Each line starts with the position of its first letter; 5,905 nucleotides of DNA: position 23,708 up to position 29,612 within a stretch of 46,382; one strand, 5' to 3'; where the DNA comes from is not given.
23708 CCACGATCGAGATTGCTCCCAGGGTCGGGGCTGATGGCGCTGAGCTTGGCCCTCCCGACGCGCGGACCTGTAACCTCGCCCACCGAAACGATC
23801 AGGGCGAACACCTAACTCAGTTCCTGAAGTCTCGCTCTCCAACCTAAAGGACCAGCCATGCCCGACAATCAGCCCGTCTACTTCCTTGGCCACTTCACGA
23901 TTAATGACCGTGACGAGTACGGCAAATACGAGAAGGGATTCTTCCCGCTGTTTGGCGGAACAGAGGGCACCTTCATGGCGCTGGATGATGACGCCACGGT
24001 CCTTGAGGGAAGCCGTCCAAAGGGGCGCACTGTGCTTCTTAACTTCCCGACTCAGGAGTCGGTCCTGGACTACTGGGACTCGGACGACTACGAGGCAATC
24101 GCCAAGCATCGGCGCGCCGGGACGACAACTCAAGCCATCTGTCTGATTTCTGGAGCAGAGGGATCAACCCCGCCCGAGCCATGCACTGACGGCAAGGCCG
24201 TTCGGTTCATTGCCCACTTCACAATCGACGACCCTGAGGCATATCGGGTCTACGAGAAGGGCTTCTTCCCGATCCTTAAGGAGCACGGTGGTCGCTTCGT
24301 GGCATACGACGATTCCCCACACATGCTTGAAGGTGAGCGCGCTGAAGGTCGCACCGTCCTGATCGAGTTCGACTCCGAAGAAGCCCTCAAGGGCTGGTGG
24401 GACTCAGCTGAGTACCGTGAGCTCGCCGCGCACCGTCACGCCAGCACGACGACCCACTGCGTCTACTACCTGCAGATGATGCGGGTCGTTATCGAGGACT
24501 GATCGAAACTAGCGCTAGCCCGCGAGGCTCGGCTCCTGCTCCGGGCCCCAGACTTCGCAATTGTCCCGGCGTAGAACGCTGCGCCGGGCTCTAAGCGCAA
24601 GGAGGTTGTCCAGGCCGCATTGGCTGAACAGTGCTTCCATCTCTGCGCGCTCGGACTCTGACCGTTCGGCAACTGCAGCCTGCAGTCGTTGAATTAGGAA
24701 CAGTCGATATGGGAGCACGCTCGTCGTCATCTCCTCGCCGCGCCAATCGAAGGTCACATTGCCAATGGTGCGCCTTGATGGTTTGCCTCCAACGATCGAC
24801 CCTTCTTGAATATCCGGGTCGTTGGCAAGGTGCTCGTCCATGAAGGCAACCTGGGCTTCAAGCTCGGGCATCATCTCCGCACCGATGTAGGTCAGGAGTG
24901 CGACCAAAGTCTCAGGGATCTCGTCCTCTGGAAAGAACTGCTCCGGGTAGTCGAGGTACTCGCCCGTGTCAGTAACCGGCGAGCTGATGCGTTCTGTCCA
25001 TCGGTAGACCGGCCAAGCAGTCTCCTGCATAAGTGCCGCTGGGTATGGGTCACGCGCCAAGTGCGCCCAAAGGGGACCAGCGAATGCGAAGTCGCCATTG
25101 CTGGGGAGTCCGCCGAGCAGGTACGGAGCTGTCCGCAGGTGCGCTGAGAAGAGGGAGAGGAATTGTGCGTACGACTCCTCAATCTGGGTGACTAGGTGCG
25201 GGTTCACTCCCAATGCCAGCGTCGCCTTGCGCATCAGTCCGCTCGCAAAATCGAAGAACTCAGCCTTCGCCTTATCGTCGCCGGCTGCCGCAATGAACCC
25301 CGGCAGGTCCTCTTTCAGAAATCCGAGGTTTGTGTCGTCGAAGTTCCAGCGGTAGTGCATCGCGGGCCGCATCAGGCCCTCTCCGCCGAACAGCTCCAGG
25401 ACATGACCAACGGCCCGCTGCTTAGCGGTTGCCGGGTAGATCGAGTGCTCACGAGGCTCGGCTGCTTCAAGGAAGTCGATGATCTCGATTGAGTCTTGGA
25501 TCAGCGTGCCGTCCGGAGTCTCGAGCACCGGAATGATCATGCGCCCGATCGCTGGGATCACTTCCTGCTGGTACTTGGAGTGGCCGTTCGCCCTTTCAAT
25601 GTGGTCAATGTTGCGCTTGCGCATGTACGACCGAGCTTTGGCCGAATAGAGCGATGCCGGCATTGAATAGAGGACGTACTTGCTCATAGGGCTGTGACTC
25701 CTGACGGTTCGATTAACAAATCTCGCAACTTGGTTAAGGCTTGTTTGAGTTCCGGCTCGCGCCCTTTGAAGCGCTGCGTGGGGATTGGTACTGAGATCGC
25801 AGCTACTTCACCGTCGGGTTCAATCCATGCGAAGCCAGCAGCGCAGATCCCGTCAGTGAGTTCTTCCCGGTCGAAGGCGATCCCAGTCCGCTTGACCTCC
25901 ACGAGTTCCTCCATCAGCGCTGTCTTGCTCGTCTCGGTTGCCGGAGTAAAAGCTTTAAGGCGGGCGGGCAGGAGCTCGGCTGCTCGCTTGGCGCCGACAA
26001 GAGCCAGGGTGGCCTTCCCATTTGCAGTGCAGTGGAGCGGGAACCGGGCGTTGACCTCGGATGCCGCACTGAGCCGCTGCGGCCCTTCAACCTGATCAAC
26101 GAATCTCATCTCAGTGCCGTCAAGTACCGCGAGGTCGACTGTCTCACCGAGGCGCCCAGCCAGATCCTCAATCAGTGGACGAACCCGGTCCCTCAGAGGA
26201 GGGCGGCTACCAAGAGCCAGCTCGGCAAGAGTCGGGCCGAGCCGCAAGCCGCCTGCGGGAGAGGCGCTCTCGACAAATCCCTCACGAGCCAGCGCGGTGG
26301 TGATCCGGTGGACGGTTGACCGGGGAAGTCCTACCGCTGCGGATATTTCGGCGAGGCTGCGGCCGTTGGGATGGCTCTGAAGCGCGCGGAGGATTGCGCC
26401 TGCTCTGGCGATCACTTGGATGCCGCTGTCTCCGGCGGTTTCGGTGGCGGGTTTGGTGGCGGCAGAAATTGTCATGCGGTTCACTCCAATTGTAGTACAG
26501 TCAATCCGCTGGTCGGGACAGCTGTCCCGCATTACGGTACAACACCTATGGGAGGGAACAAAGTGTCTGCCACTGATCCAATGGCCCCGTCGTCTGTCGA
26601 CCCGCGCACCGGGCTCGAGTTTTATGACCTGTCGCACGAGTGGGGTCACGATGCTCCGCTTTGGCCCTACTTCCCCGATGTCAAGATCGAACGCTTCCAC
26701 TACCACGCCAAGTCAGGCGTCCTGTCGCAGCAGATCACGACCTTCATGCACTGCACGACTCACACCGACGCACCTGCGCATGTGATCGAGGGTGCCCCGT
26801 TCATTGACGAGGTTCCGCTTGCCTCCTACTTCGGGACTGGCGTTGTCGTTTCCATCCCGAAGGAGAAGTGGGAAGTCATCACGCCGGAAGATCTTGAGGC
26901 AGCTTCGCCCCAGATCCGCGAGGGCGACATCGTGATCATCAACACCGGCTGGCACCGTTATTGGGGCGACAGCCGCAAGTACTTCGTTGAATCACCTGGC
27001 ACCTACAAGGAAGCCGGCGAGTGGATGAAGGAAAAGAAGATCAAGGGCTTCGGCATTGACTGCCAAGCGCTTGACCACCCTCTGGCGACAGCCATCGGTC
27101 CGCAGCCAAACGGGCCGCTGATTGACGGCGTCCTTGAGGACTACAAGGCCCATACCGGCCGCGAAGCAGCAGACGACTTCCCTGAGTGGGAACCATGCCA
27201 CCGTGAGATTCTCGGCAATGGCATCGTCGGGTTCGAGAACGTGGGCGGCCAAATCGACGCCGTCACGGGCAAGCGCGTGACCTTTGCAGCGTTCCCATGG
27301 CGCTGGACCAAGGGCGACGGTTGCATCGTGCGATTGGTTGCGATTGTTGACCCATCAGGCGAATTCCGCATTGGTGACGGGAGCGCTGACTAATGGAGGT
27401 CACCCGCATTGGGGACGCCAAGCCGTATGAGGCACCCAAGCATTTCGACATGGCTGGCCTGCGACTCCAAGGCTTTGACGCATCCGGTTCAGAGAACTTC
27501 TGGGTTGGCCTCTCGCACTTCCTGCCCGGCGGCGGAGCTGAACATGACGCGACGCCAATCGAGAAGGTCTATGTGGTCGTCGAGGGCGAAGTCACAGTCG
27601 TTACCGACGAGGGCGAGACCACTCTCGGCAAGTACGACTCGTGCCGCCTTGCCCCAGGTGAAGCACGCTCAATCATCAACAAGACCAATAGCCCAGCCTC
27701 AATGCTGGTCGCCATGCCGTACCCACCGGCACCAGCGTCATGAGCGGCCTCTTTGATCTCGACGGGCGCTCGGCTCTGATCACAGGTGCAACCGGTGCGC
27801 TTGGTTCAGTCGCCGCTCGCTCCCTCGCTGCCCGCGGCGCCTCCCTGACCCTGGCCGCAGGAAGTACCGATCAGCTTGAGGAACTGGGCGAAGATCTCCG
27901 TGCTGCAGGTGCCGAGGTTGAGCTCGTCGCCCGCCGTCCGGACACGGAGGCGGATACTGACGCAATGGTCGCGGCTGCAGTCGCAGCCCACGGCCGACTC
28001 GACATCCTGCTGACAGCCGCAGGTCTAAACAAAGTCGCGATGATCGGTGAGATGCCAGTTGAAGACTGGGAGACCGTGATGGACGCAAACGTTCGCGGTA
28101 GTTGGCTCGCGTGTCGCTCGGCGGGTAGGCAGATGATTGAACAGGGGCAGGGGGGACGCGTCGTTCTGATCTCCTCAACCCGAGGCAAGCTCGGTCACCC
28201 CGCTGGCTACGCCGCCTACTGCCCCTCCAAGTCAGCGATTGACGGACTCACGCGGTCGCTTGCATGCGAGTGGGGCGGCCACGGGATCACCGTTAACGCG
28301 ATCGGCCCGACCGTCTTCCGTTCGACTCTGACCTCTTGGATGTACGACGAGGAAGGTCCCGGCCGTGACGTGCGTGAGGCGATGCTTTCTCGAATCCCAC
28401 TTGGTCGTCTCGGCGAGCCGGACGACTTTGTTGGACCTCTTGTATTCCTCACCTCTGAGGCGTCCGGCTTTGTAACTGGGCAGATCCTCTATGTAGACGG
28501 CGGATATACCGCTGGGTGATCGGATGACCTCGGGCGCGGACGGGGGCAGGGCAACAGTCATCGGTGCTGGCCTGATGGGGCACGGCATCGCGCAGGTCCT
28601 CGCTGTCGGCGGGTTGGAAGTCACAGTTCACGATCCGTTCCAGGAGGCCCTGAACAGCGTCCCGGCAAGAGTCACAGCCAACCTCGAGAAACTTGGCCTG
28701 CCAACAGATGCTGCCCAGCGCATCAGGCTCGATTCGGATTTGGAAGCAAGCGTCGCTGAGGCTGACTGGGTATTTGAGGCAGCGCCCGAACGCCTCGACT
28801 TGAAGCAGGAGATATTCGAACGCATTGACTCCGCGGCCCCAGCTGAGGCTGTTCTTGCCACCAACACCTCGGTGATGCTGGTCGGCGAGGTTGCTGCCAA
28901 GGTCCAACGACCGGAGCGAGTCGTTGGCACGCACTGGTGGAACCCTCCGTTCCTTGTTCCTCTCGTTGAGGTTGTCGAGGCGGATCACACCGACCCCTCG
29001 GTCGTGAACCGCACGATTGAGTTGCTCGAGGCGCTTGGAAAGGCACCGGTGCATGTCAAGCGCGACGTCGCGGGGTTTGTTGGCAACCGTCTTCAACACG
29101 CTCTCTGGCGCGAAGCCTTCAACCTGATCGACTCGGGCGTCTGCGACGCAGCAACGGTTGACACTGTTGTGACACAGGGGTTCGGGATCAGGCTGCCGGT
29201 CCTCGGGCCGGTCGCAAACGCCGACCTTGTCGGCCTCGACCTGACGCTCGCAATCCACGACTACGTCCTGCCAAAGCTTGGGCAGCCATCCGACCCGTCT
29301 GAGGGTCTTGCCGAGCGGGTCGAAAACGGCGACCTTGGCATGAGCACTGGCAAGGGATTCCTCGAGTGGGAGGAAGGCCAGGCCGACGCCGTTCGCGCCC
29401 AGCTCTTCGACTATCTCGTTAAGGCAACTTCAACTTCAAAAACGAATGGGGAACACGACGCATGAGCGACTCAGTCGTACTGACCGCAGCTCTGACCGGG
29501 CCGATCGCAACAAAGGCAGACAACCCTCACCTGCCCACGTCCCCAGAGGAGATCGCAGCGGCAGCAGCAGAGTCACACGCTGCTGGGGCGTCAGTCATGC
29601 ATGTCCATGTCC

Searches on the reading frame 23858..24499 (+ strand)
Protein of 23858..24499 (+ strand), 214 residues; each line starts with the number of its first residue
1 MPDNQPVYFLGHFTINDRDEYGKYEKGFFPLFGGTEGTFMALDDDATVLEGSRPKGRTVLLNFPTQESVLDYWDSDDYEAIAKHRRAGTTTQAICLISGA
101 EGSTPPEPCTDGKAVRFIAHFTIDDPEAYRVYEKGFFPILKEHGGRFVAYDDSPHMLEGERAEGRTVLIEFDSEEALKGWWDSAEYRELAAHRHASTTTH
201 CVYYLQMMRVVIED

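Call 87: search_protein_families(library=pfam, proteins=[window:23858-24499:+], max_evalue=0.0001)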
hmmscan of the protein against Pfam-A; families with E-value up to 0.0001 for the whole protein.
window:23858-24499:+ (214 aa): 1 family
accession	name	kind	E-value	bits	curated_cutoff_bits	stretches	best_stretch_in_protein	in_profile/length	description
PF07045.17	DUF1330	-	3.7e-45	152.6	23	2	117-201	4-88/94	Domain of unknown function (DUF1330)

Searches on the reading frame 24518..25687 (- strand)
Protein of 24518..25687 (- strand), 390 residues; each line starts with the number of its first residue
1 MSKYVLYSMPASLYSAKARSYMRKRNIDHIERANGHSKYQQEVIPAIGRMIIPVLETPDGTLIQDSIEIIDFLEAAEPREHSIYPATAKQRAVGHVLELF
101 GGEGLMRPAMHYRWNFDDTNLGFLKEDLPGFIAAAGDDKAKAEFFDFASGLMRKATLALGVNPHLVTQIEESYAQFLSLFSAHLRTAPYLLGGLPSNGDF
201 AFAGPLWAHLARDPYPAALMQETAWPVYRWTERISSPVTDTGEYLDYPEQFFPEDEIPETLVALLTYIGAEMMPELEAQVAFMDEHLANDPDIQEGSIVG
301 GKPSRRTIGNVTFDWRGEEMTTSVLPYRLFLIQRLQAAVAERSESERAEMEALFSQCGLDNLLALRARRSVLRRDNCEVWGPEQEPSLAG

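Call 87: search_protein_families(library=pfam, proteins=[window:24518-25687:-], max_evalue=0.0001)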
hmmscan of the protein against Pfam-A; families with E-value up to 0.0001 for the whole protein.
window:24518-25687:- (390 aa): 2 families
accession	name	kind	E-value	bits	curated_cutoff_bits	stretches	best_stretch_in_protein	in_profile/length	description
PF13417.12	GST_N_3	-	1.1e-08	35.7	22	1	6-79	1-73/75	Glutathione S-transferase, N-terminal domain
PF13409.12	GST_N_2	-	2.2e-05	25.4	25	1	12-75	2-69/70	Glutathione S-transferase, N-terminal domain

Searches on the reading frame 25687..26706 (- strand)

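Call 87: search_protein_families(library=pfam, proteins=[window:25687-26706:-], max_evalue=0.0001)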
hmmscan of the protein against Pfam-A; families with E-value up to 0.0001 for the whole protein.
window:25687-26706:- (340 aa): 5 families
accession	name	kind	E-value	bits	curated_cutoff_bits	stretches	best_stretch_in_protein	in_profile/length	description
PF01614.24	IclR_C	-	1.7e-39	135.6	24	1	169-326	7-167/174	Bacterial transcriptional regulator IclR C-terminal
PF09339.16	HTH_IclR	-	2e-15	56.8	22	1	99-147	2-50/52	IclR helix-turn-helix domain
PF13412.12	HTH_24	-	1.1e-07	31.7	21.9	1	104-146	7-48/48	Winged helix-turn-helix DNA-binding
PF12802.13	MarR_2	-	1.6e-06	28.6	27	1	102-151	7-56/61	MarR family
PF25213.1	HVO_A0261_N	-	3.2e-06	27.4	35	1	100-148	11-57/86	HVO_A0261 N-terminal domain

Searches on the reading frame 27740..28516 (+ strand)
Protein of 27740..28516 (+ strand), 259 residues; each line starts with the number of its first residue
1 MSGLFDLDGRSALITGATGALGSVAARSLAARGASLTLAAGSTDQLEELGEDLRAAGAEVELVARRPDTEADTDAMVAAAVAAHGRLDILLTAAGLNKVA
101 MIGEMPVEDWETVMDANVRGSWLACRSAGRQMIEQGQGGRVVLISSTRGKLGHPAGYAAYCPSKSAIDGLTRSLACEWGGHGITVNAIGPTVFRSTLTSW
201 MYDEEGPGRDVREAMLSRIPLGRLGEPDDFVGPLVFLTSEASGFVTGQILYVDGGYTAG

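Call 87: search_protein_families(library=pfam, proteins=[window:27740-28516:+], max_evalue=0.0001)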
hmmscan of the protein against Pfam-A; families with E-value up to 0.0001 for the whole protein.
window:27740-28516:+ (259 aa): 3 families
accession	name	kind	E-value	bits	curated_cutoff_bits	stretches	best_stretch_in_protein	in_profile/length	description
PF13561.12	adh_short_C2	-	1.4e-48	166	27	1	19-257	6-236/236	Enoyl-(Acyl carrier protein) reductase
PF00106.31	adh_short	-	2.9e-41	141.5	26.6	1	12-198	3-187/195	short chain dehydrogenase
PF08659.16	KR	-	2e-15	57.6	22.6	1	12-174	3-163/180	KR domain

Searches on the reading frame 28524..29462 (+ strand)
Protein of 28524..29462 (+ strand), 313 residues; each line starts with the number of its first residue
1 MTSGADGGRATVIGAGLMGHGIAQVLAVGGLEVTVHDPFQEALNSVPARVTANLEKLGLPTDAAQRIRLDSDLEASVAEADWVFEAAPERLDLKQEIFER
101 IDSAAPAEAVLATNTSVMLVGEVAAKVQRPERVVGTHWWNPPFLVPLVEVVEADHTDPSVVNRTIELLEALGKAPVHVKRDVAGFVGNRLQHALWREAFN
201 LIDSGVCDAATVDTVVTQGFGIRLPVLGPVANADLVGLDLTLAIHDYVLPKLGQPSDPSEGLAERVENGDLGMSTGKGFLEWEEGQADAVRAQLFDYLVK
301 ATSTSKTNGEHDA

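Call 87: search_protein_families(library=pfam, proteins=[window:28524-29462:+], max_evalue=0.0001)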
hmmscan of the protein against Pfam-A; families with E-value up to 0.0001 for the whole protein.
window:28524-29462:+ (313 aa): 2 families
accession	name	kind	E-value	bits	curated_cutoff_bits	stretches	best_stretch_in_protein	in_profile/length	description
PF02737.24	3HCDH_N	-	5.8e-54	183.2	22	1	10-180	2-178/180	3-hydroxyacyl-CoA dehydrogenase, NAD binding domain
PF00725.27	3HCDH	-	2.2e-18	67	22.1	1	184-282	1-97/97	3-hydroxyacyl-CoA dehydrogenase, C-terminal domain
